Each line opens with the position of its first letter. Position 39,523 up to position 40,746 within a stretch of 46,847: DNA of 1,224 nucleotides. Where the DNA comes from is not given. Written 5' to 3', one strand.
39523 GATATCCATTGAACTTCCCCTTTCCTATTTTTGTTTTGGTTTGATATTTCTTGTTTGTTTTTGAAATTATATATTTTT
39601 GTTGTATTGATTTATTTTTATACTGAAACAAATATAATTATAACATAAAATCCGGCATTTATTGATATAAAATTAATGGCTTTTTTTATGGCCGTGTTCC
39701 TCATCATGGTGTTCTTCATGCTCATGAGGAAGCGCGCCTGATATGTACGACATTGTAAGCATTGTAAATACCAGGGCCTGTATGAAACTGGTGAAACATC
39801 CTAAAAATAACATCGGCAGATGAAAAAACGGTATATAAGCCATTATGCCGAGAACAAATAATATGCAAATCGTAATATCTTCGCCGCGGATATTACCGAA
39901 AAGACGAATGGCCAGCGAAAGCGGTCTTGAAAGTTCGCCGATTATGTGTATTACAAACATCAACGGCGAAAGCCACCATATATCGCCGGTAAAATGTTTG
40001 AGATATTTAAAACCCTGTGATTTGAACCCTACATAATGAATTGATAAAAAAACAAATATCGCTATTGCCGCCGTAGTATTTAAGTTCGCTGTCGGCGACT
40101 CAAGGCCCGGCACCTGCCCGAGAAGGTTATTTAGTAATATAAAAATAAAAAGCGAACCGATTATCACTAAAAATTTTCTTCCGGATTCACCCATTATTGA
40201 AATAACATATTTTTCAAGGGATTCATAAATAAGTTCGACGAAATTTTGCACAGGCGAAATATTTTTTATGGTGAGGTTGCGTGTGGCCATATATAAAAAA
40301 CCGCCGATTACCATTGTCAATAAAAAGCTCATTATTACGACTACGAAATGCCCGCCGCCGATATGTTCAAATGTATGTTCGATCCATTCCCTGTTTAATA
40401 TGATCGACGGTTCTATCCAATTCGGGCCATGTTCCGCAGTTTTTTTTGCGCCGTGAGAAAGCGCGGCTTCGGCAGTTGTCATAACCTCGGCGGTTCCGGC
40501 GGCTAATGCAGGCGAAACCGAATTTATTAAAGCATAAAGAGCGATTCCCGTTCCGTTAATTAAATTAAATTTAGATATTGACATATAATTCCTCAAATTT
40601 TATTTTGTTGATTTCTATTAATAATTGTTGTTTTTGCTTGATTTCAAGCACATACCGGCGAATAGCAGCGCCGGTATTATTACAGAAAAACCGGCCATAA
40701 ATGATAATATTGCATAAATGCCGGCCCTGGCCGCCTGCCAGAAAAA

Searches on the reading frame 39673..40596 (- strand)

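Call 61: search_protein_families(library=pfam, max_evalue=0.00001, proteins=[window:39673-40596:-])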
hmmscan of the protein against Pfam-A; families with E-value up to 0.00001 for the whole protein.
window:39673-40596:- (307 aa): 1 family
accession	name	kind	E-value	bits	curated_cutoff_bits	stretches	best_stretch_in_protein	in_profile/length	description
PF00119.25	ATP-synt_A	-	2.9e-51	174.8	33.9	1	88-286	2-217/217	ATP synthase A chain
